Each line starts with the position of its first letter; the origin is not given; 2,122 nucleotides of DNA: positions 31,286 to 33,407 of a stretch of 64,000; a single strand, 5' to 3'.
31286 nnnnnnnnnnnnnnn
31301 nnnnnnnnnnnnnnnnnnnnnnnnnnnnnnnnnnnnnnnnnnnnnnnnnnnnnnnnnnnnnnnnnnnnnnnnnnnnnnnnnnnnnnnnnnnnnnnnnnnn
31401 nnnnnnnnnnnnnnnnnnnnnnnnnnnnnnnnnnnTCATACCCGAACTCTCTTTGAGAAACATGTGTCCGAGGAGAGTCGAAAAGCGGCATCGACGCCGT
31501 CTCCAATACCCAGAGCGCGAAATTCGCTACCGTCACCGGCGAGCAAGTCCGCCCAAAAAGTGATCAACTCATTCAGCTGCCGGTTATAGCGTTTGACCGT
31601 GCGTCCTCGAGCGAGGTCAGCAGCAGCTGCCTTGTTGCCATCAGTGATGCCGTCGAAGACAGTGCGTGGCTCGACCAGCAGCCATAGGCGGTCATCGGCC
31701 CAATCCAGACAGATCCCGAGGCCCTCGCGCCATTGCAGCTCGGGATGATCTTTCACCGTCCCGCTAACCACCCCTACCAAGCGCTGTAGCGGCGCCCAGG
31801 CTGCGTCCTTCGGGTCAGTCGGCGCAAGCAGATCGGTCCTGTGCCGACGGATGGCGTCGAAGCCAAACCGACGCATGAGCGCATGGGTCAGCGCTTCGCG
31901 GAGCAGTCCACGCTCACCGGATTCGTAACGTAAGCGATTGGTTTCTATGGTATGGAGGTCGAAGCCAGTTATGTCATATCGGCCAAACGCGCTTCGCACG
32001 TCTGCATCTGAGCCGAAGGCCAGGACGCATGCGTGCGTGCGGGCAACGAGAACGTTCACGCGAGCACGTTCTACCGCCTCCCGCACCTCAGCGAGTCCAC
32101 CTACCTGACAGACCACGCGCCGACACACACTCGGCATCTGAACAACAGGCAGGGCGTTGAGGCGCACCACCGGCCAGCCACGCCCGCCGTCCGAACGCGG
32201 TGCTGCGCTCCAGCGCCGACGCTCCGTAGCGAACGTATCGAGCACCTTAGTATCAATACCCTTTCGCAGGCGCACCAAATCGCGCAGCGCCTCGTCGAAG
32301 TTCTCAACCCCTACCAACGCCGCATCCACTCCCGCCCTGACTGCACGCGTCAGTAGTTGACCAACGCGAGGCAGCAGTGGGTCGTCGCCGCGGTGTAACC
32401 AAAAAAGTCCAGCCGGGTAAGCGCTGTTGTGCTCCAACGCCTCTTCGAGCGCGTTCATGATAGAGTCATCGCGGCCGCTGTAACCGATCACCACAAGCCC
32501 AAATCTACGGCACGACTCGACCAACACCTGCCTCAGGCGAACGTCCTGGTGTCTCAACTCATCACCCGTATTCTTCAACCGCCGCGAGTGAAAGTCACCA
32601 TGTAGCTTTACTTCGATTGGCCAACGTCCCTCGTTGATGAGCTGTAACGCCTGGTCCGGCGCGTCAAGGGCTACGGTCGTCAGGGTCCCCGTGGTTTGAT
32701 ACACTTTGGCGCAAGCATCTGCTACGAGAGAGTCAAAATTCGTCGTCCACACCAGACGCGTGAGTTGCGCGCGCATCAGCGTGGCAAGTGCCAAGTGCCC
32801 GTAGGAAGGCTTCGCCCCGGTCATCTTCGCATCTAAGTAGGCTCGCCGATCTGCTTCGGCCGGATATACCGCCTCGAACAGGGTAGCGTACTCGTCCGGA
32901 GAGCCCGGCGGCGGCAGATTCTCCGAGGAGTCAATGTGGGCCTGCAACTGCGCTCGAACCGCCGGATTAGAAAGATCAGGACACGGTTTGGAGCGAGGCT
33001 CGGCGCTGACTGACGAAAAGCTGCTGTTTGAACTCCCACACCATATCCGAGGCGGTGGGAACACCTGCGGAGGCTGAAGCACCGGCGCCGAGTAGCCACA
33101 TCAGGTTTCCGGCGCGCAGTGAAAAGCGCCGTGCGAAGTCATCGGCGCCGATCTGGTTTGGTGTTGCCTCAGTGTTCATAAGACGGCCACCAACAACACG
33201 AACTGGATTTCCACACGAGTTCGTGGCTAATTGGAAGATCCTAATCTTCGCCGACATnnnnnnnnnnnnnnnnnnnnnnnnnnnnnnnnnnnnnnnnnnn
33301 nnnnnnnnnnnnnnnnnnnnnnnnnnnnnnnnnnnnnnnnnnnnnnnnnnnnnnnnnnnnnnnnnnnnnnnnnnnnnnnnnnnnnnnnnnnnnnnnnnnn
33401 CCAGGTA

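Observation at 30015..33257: Short pAgo + SIR2-APAZ (SPARSA-like) defence operon with ATGA translational coupling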

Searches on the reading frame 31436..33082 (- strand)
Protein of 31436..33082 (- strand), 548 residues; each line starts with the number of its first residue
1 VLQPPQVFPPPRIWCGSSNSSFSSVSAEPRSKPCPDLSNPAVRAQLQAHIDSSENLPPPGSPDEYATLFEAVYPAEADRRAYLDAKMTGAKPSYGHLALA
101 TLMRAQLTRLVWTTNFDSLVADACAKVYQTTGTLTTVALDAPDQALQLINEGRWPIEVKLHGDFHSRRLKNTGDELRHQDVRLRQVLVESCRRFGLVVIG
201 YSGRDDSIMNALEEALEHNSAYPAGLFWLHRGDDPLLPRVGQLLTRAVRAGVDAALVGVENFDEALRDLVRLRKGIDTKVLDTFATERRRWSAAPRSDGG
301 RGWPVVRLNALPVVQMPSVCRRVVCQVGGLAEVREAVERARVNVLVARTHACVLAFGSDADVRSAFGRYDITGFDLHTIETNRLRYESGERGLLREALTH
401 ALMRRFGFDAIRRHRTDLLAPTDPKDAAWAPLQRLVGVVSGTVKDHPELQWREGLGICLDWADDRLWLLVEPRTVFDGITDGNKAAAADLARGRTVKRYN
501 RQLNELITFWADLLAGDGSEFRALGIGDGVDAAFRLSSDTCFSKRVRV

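Call 7: search_protein_families(library=pfam, proteins=[window:31436-33082:-], max_evalue=0.01)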
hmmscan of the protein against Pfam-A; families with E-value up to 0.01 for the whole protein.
window:31436-33082:- (548 aa): 1 family
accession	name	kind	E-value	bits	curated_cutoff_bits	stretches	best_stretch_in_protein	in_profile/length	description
PF13289.12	SIR2_2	-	4.9e-13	49.8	24.5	1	110-234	2-124/141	SIR2-like domain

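Call 8: search_protein_families(library=padloc, proteins=[window:31436-33082:-], max_evalue=0.01)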
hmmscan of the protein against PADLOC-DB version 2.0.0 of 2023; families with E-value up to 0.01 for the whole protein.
window:31436-33082:- (548 aa): 8 families
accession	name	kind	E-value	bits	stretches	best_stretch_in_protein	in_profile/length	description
PDLC02401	Aga_SIR2-PNTD1-PNTD2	-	4.1e-180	598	1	34-546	21-523/524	Class I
PDLC02419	Aga_SIR2-PNTD1-PNTD2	-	4.7e-167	555.1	1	34-546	48-557/558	Class I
PDLC02420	Aga_SIR2-PNTD1-PNTD2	-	3.9e-60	202.1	1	32-516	59-513/1010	Class I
PDLC02384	pAgo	-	5.3e-59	198.4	1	33-543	61-545/1030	-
PDLC02402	Aga_SIR2-PNTD1-PNTD2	-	1.6e-24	84.1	1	63-269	80-286/876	Class I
PDLC05061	PDC-S65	-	5.1e-19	67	1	63-233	85-257/592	-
PDLC05060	PDC-S65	-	1.4e-16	58.5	1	89-271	28-199/503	-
PDLC02418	Aga_SIR2-Kinase-PNTD1-PNTD2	-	9.3e-07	25.4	1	153-265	28-140/756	Class I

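Call 10: search_solved_structures(query=window:31436-33082:-, show_alignments=1)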
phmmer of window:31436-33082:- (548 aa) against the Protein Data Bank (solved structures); distinct sequences matched with E-value up to 0.001: 3.
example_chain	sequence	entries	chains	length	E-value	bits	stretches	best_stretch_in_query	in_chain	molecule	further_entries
8jl0_A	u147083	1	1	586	2e-58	201.5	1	35-535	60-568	Sir2 superfamily protein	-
8in8_B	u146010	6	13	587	2e-58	201.5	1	35-535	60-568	Sir2 superfamily protein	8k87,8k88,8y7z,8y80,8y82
8jkz_A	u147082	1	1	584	2e-58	201.5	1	35-535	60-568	Sir2 superfamily protein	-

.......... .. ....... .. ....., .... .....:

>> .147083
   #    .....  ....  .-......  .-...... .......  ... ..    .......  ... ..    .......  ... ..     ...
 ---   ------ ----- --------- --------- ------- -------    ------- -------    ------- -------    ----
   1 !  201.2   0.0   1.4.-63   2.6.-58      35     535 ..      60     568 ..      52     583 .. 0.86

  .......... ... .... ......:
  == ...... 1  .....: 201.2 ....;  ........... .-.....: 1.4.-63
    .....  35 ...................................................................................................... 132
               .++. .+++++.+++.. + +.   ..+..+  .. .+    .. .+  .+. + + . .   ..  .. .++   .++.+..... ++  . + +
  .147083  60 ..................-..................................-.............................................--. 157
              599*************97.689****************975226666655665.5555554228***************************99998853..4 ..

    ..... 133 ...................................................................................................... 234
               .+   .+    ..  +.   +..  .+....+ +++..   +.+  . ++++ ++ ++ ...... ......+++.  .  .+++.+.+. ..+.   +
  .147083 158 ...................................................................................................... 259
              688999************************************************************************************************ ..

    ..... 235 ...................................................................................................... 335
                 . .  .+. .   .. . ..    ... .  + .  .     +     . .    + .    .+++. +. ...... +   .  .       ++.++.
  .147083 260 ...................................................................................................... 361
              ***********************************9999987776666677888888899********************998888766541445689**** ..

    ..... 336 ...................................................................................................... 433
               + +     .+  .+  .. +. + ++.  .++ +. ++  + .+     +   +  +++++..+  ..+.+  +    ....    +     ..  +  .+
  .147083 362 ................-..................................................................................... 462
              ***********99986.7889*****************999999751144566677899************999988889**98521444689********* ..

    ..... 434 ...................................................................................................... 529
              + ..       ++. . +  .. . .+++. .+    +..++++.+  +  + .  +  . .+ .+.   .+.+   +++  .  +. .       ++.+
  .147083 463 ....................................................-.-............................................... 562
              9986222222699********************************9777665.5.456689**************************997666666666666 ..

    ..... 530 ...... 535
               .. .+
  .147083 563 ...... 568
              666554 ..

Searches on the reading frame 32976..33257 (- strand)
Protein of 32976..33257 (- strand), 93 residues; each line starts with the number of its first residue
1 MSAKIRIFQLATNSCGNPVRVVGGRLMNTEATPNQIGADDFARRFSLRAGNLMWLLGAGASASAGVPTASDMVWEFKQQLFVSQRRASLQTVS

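Call 7: search_protein_families(library=pfam, proteins=[window:32976-33257:-], max_evalue=0.01)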
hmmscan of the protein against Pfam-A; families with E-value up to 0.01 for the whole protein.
window:32976-33257:- (93 aa): 0 families

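Call 8: search_protein_families(library=padloc, proteins=[window:32976-33257:-], max_evalue=0.01)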
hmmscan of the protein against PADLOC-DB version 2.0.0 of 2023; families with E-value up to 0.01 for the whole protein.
window:32976-33257:- (93 aa): 6 families
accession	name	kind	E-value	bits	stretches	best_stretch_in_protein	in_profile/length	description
PDLC02419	Aga_SIR2-PNTD1-PNTD2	-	2.2e-17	61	1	45-92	1-48/558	Class I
PDLC02420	Aga_SIR2-PNTD1-PNTD2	-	1.9e-10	37.6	1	36-88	4-57/1010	Class I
PDLC02384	pAgo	-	1.9e-09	34.3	1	34-89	3-59/1030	-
PDLC02408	Aga_SIR2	-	2.1e-06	25.1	1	47-81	3-37/343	Class II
PDLC02402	Aga_SIR2-PNTD1-PNTD2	-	0.0013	14.9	1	53-80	16-43/876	Class I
PDLC05061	PDC-S65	-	0.0042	14.4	1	54-84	35-65/592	-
